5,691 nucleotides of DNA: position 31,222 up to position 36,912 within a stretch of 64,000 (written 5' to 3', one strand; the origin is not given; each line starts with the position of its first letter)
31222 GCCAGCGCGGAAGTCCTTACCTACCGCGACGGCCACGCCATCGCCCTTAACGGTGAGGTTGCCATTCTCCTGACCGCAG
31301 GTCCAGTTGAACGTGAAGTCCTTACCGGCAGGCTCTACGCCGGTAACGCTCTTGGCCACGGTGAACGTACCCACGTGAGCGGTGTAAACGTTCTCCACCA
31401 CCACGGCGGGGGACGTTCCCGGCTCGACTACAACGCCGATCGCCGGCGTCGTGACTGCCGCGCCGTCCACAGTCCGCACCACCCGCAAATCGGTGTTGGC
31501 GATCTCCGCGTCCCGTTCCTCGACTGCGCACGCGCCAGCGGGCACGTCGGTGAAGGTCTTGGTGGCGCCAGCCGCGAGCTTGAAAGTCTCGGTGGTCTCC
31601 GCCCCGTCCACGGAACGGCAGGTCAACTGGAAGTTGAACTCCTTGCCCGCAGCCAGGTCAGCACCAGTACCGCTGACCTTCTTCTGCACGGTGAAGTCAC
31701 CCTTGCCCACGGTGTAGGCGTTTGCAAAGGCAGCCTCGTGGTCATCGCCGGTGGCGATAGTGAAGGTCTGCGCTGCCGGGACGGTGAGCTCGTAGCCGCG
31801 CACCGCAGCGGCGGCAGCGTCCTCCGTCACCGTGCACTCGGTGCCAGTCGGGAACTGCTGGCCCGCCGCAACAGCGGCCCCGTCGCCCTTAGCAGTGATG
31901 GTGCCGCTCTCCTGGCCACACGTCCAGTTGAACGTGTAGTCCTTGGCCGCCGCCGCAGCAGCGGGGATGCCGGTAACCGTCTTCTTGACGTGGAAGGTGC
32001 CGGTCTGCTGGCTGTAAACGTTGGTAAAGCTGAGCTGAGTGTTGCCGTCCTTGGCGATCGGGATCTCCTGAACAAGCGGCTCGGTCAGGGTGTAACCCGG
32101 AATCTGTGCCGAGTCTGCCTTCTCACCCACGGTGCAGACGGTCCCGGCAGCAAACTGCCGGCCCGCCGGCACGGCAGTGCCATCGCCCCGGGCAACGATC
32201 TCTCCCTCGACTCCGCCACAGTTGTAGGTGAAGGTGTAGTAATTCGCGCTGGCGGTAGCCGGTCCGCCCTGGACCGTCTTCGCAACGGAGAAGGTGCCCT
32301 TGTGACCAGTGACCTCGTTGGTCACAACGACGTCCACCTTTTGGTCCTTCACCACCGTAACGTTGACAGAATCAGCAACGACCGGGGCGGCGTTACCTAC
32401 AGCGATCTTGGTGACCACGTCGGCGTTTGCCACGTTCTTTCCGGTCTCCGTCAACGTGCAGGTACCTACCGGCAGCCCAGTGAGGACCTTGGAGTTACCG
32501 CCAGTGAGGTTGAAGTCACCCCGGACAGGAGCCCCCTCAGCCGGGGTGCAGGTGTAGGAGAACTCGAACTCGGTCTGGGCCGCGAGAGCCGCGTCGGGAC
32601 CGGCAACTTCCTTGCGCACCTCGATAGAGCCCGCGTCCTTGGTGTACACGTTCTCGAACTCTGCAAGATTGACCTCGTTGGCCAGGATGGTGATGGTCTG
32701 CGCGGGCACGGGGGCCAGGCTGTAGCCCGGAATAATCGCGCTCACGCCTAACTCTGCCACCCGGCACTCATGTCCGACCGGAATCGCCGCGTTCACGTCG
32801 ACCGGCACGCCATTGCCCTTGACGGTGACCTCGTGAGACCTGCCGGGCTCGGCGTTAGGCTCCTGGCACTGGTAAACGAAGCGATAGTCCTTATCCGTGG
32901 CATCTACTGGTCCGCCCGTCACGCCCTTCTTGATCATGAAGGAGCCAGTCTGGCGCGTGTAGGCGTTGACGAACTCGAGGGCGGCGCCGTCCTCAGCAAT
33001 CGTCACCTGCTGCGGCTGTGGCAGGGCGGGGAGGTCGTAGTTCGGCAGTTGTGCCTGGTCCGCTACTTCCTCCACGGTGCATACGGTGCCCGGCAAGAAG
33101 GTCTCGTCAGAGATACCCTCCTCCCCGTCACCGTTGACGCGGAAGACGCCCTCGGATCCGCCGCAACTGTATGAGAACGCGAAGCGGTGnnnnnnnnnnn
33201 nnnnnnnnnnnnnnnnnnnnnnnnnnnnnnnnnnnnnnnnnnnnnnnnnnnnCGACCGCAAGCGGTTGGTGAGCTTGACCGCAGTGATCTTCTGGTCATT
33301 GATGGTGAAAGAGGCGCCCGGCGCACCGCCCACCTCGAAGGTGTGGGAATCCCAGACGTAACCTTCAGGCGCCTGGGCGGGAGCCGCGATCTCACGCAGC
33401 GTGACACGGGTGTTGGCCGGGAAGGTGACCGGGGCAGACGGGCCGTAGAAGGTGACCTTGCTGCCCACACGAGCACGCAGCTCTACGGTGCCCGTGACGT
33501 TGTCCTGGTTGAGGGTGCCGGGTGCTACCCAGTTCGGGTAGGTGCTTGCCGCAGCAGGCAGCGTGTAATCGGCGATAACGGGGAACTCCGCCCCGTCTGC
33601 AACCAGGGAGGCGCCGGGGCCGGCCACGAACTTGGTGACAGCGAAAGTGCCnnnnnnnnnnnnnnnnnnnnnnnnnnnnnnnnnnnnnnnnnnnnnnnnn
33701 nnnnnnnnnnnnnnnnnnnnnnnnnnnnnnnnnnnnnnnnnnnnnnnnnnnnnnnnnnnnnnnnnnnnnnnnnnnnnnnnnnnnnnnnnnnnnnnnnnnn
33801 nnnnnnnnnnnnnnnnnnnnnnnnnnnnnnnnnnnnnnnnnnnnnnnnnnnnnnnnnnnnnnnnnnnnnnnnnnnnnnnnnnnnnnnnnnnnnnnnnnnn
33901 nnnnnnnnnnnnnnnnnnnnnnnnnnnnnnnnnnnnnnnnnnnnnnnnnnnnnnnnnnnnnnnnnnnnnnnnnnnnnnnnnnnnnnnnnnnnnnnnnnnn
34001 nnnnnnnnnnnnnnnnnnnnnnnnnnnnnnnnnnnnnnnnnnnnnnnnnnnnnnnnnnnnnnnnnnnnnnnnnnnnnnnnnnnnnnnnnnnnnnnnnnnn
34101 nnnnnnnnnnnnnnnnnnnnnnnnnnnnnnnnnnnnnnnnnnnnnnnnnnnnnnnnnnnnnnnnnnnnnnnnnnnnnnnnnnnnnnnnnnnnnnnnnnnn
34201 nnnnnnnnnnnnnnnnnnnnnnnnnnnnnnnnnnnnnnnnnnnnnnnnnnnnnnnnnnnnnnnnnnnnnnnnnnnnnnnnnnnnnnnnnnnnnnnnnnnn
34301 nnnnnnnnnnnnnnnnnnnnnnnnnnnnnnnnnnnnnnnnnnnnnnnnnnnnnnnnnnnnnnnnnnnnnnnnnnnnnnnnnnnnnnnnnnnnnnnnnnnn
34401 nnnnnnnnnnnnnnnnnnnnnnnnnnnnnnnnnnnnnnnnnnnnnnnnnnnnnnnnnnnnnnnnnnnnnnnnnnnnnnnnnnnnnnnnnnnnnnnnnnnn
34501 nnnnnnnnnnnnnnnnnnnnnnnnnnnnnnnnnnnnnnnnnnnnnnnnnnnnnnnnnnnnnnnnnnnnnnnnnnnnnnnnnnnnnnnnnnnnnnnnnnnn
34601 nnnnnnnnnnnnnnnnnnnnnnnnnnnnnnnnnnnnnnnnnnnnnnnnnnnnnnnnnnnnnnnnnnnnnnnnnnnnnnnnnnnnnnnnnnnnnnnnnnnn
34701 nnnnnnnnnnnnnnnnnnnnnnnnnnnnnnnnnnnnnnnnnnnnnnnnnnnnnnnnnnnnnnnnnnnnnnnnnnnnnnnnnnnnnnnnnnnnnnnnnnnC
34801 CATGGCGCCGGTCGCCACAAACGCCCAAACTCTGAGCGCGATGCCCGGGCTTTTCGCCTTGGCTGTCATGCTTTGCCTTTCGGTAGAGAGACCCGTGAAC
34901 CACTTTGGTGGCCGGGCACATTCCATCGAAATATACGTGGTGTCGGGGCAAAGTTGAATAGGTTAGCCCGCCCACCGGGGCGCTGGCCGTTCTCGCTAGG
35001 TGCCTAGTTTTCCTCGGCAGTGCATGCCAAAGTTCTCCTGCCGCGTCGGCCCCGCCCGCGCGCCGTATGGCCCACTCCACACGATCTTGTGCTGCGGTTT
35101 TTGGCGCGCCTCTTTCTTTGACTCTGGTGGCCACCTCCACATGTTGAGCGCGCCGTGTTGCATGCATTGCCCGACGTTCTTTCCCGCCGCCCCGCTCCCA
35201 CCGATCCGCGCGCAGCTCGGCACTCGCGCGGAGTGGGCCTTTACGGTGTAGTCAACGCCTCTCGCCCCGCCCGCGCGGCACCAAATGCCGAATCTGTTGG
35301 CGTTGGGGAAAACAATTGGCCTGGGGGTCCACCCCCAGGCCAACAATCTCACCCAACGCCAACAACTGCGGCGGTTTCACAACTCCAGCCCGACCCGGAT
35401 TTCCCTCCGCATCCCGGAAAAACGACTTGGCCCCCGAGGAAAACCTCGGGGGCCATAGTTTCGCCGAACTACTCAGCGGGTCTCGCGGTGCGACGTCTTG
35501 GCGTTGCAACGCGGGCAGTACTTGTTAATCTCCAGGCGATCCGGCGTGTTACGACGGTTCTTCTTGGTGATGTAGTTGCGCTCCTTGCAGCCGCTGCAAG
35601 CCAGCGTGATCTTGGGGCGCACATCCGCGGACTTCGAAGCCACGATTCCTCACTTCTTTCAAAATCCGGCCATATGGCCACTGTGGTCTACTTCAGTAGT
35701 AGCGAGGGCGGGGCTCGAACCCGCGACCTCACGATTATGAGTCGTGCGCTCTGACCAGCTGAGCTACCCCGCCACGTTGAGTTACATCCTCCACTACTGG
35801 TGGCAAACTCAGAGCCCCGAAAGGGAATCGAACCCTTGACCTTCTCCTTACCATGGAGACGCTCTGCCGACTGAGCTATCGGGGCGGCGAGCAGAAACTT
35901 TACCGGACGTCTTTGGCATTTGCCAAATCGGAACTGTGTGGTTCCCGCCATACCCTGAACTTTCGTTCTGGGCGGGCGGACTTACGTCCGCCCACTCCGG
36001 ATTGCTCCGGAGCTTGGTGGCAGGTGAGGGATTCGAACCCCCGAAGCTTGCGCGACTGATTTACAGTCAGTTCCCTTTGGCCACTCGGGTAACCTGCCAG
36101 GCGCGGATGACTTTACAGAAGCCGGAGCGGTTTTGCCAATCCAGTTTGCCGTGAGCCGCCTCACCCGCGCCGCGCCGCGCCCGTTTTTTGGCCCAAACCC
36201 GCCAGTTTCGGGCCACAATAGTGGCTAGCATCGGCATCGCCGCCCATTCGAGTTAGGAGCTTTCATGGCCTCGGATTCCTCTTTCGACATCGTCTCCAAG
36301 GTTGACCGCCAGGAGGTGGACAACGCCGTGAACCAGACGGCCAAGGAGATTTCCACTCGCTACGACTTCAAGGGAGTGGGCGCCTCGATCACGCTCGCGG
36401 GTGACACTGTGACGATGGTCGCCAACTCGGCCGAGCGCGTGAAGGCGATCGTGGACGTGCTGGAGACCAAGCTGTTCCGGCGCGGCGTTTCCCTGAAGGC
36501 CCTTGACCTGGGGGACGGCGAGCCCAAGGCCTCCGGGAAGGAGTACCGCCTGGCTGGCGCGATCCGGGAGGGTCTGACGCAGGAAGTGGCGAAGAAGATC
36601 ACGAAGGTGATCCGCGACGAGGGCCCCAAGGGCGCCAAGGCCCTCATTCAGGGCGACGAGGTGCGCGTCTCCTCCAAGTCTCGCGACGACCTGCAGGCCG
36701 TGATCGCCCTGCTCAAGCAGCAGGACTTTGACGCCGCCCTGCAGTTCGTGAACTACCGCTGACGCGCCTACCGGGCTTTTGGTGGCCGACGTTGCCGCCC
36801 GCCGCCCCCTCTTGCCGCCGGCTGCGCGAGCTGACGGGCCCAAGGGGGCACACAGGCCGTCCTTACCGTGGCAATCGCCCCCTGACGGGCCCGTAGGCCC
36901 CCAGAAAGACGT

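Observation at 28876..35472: Giant repeat-rich LAXTG-anchored adhesin inserted into a conserved tyrT-thrT-metT-rpmG / had locus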

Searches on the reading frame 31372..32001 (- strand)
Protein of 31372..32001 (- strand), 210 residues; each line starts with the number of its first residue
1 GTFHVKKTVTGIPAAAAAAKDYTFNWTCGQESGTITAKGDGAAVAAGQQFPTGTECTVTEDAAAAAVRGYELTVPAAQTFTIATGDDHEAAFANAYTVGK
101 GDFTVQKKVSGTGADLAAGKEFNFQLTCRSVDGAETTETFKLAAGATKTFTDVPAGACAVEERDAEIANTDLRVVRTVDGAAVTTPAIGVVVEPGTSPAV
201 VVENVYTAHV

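Call 67: predict_structure(alignment_id=A4)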
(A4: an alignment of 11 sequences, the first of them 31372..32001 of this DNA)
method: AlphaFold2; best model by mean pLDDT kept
length: 210 residues; sequences in the alignment: 11
mean_pLDDT: 95.2   pTM: 0.80
mean pLDDT of the five models: 95.2, 94.4, 94.1, 93.7, 92.3
residues with pLDDT >= 90: 198; 70-90: 12; 50-70: 0; < 50: 0
segments of 3 or more residues with pLDDT < 50: none
pLDDT, mean of each block of 10 residues (from residue 1): 96 90 97 96 95 97 93 94 95 95 98 92 97 95 97 97 93 97 96 95 95
secondary structure, 60 per line:
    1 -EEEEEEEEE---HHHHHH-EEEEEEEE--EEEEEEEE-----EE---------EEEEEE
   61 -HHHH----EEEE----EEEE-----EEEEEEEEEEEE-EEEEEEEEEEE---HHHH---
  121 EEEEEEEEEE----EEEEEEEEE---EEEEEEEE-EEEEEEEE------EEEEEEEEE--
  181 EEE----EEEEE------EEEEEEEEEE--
elements in order: E2-10 H14-19 E21-28 E31-38 E55-60 H62-65 E70-73 E78-81 E87-98 E100-110 H114-117 E121-130 E135-143 E147-154 E156-163 E170-178 E181-183 E188-192 E199-208
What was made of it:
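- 29227..33243 (-): Stalk domains 2-14: 13 DUF5979 (CnaB-like) domains in the order A A B A A B A A A B A B A. Each has one Cys pair and the invariant Lys/Glu/Asn triad. AF2 di-domain model, pLDDT 95.2 (call 67).
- On Pfam DUF5979 (CnaB-like, transthyretin clan): AF2 model, pLDDT 95.2 (call 67).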

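Call 70: fold_search(model_id=the predicted structure, library=pdb)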
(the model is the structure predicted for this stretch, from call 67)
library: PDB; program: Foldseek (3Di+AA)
matches with E <= 10: 913; with E <= 0.001: 38
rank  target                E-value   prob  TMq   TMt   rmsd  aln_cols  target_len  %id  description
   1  6bbt_B                1.8e-09  1.00  0.44  0.36   9.2       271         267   11  Structure of the major pilin protein (T-13) from Streptococcus pyogenes serotype GAS131465 (released 2018-10-24)
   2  6bbw_A                2.0e-09  1.00  0.49  0.39   9.8       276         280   17  Structure of the major pilin protein (T3.2) from Streptococcus pyogenes serotype GAS13637 (released 2018-10-24)
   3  8f5n_A                2.6e-09  1.00  0.49  0.38   9.5       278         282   15  Identification of an Immunodominant region on a Group A Streptococcus T-antigen Reveals Temperature-Dependent Motion i (released 2023-03-08)
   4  3b2m_B                2.6e-09  1.00  0.47  0.37   9.4       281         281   17  Crystal Structure of the Major Pilin from Streptococcus pyogenes (released 2007-12-18)
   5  6n0a_B                3.4e-09  1.00  0.50  0.40   9.3       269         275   15  Structure of the major pilin protein (T-18.1) from Streptococcus pyogenes serotype MGAS8232 (released 2019-04-17)
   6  6n0a_A                4.4e-09  1.00  0.50  0.39   9.4       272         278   15  Structure of the major pilin protein (T-18.1) from Streptococcus pyogenes serotype MGAS8232 (released 2019-04-17)
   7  3gle_B                4.9e-09  1.00  0.47  0.37   9.9       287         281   17  Crystal Structure of the Major Pilin from Streptococcus pyogenes N168A mutant (released 2009-06-02)
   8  3gld_A                6.0e-09  1.00  0.46  0.35   9.5       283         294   16  Crystal Structure of the Major Pilin from Streptococcus pyogenes E117A mutant (released 2009-06-02)
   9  3gle_A                7.1e-09  1.00  0.47  0.37   8.9       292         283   15  Crystal Structure of the Major Pilin from Streptococcus pyogenes N168A mutant (released 2009-06-02)
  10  3gle_C                7.1e-09  1.00  0.47  0.37   9.5       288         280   14  Crystal Structure of the Major Pilin from Streptococcus pyogenes N168A mutant (released 2009-06-02)
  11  8f70                  9.7e-09  1.00  0.49  0.22   9.4       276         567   14  Identification of an Immunodominant region on a Group A Streptococcus T-antigen Reveals Temperature-Dependent Motion in  (released 2023-03-08)
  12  3b2m_C                1.3e-08  1.00  0.47  0.37   9.7       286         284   15  Crystal Structure of the Major Pilin from Streptococcus pyogenes (released 2007-12-18)
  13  3b2m_A                1.3e-08  1.00  0.38  0.30  11.6       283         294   15  Crystal Structure of the Major Pilin from Streptococcus pyogenes (released 2007-12-18)
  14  3gld_B                1.7e-08  1.00  0.47  0.37   9.2       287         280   16  Crystal Structure of the Major Pilin from Streptococcus pyogenes E117A mutant (released 2009-06-02)
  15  6bbt_A                1.9e-08  1.00  0.44  0.36  10.2       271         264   12  Structure of the major pilin protein (T-13) from Streptococcus pyogenes serotype GAS131465 (released 2018-10-24)
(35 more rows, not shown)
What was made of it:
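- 29227..33243 (-): Foldseek hits to Spy0128-type pilins, Spy0125, Cna B repeats and the Mobiluncus adhesin (call 70).
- On Pfam DUF5979 (CnaB-like, transthyretin clan): Foldseek hits to Spy0128, Spy0125 (4BUG) and Cna B repeats (call 70).
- Closest known: Mobiluncus mulieris adhesin. Same: Its stalk-type domains combine a disulfide with an isopeptide bond, and it appears among the structural hits of the stalk model (E 3e-6, call 70).
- Closest known: Streptococcus pyogenes Spy0128 major pilin. Same: It is the best structural match of the stalk di-domain (E 2e-9, call 70).
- Its best matches are Spy0128-type pilins, Spy0125, Cna B repeats and a Mobiluncus adhesin with disulfide and isopeptide cross-links (calls 67, 70). 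The best structural matches of the stalk are S. pyogenes major pilins and pilus adhesins (call 70).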

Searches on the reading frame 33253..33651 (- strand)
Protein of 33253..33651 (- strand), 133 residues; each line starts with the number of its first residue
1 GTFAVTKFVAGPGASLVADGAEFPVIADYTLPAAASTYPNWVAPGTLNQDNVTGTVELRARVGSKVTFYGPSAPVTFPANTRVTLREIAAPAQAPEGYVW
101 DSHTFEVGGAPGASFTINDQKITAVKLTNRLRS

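Call 51: search_solved_structures(query=A2, max_evalue=10, show_alignments=3)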
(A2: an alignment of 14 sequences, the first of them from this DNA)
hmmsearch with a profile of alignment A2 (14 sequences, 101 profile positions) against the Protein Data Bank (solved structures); distinct sequences matched with E-value up to 10: 9.
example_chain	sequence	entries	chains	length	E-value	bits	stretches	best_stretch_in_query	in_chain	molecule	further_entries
3gld_A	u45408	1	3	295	0.16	15.7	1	3-96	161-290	Pilin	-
3gle_A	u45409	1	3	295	0.18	15.5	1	3-96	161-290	Pilin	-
7w7i_A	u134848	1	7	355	0.23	15.2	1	3-62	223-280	FctA domain-containing protein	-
3a8i_E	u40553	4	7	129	1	13.1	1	30-66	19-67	Glycine cleavage system H protein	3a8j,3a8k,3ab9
3a7a_B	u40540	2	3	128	1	13.1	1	30-66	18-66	Glycine cleavage system H protein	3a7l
3b2m_A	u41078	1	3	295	1.2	12.9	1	3-96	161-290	Putative uncharacterized protein SPy0128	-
7qle_A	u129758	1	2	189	1.7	12.4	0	9-67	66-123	S-layer protein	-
7f7y_A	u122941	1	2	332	2.5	11.9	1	4-65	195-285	PitB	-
7qld_B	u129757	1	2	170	2.9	11.7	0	9-66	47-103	S-layer protein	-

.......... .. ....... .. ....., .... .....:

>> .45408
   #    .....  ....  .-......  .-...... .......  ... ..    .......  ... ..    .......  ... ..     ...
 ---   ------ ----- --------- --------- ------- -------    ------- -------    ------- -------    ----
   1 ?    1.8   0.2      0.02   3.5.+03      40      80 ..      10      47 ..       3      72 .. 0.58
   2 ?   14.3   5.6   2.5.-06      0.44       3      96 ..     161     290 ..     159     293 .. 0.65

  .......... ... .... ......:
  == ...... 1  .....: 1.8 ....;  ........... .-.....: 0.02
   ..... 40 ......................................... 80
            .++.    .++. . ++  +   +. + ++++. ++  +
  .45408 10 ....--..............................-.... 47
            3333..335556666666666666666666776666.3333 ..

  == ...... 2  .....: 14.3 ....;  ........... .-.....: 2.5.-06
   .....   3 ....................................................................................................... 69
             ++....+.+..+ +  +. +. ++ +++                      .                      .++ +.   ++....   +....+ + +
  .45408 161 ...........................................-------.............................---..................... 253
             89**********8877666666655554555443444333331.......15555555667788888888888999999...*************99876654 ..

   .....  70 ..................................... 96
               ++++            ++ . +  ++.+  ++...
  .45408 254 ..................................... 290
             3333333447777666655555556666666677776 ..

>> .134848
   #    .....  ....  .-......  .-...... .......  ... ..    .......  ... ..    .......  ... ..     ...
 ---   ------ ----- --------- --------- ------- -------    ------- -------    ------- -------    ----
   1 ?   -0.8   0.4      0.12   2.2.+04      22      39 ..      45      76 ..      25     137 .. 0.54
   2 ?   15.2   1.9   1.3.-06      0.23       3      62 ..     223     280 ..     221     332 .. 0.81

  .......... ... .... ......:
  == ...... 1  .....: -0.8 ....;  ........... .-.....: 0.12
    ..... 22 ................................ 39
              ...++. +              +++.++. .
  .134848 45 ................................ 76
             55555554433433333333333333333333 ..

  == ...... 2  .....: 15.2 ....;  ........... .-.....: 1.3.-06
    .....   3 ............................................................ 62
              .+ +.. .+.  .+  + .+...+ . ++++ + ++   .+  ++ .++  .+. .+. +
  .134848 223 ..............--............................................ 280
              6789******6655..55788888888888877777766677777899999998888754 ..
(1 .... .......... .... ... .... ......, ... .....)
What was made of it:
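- Closest known: Streptococcus pyogenes Spy0128 major pilin. Same: It is also the best, though weak, PDB profile hit, with the Lys, Glu and Asn columns aligned (call 51).
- The triad columns align with the Spy0128 isopeptide triad (call 51; weak, E 0.16).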

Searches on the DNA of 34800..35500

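Call 74: search_rna_families(source=window, start=34800, end=35500, threshold=evalue, max_evalue=1)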
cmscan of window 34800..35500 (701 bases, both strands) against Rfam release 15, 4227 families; matches with E-value up to 1: 2.
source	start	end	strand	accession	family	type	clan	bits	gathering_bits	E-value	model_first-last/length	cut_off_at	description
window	35306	35351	+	RF01093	RF_site5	Cis-reg; frameshift_element;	-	19.9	35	0.67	1-60/60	no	Ma3 gene ribosomal frameshift signal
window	35320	35360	-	RF01297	sR40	Gene; snRNA; snoRNA; CD-box;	-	18.1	50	0.47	1-61/61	no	Small nucleolar RNA sR40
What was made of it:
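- Tried and rejected: At E<=1 on the 5' intergenic region only chance-level hits appeared (call 74).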

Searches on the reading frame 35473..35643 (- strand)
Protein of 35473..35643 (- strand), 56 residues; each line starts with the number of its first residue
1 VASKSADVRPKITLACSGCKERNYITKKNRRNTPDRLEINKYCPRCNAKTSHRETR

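Call 8: find_encoding_contigs(protein=window:35473-35643:-, flank=10000, max_places=10)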
Protein window:35473-35643:- (56 aa): no gene with exactly this product is on record in the collection.

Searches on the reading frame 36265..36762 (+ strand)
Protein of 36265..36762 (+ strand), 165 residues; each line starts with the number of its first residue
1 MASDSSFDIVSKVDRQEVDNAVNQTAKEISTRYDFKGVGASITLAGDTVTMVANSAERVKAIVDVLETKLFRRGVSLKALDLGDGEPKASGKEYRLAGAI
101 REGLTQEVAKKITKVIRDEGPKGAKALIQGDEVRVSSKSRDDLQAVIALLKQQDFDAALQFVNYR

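Call 56: search_protein_families(library=pfam, proteins=[window:36265-36762:+], max_evalue=0.00001)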
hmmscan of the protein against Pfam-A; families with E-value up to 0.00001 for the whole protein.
window:36265-36762:+ (165 aa): 1 family
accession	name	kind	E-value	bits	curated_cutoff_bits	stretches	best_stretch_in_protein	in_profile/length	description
PF04461.18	DUF520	-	7.3e-61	205.4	23.2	1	5-165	1-161/161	Protein of unknown function (DUF520)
